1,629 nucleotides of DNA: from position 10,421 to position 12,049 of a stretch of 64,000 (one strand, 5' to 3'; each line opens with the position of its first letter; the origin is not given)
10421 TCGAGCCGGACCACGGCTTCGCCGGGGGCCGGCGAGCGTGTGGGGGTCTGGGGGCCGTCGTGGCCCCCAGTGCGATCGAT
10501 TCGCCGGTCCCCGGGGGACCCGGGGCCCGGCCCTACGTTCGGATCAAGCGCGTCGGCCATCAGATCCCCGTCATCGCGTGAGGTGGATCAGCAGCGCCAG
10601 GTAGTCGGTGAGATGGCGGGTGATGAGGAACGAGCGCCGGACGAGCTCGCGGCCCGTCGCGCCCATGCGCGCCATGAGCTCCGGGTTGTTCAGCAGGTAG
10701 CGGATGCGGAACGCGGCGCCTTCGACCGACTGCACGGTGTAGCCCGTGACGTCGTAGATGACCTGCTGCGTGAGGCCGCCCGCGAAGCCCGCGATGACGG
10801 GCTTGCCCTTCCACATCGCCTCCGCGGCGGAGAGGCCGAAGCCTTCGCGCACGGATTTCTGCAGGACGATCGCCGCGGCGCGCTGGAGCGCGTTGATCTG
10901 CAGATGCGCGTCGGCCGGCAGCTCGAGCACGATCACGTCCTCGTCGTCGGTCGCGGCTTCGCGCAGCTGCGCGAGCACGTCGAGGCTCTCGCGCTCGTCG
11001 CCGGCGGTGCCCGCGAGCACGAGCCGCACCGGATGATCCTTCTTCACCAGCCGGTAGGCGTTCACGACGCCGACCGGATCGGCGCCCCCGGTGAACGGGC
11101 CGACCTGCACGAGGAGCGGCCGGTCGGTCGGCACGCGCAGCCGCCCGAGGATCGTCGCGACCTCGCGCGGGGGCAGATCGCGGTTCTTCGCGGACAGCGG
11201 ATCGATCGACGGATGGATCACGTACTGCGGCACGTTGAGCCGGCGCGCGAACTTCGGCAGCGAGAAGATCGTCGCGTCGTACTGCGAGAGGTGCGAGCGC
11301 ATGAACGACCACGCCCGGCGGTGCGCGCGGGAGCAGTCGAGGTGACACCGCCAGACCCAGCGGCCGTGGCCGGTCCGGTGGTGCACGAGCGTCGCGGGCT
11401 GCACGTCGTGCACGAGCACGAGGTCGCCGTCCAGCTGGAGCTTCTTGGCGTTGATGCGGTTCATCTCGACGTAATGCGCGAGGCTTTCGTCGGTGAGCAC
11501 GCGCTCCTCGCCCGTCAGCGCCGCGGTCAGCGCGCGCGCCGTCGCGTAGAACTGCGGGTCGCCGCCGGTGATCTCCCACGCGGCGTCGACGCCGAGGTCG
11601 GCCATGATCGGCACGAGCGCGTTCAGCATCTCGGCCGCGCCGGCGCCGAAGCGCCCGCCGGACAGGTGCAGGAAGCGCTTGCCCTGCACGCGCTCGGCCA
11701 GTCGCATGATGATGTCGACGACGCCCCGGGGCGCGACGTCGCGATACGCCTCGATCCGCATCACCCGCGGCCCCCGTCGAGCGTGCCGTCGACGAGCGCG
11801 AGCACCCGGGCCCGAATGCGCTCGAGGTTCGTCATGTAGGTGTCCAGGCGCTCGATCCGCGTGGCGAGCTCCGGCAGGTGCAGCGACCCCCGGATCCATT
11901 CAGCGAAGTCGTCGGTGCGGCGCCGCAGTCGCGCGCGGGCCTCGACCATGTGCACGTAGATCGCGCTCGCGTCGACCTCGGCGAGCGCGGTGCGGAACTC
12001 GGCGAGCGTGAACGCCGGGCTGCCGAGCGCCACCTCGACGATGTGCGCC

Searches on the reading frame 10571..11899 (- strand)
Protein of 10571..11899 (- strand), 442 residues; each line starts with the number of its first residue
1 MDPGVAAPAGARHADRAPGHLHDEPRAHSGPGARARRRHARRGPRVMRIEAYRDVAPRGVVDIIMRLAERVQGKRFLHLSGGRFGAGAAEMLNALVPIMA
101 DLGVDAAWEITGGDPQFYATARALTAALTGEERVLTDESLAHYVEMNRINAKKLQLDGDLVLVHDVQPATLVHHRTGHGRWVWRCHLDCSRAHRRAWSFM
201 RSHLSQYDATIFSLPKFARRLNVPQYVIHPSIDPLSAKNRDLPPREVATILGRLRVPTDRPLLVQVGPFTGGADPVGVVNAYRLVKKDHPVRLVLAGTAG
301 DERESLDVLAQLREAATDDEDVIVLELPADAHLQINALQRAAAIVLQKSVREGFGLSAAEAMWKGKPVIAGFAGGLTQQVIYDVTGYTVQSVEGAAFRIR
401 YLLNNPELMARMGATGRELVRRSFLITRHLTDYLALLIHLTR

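Call 39: search_protein_families(library=pfam, proteins=[window:10571-11899:-], max_evalue=0.00001)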
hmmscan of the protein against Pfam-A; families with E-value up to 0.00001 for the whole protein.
window:10571-11899:- (442 aa): 4 families
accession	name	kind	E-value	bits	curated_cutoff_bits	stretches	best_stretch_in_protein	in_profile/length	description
PF21269.3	TreT_GT1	-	2.6e-40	137.8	27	1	78-218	1-143/144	Trehalose synthase, N-terminal domain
PF00534.26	Glycos_transf_1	-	1.2e-18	67.7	26.4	1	254-418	9-171/172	Glycosyl transferases group 1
PF13692.12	Glyco_trans_1_4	-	3.1e-11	44.2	27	1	279-405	21-142/142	Glycosyl transferases group 1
PF20706.3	GT4-conflict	-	4e-10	39.7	26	1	282-378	221-318/385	Family 4 Glycosyltransferase in conflict systems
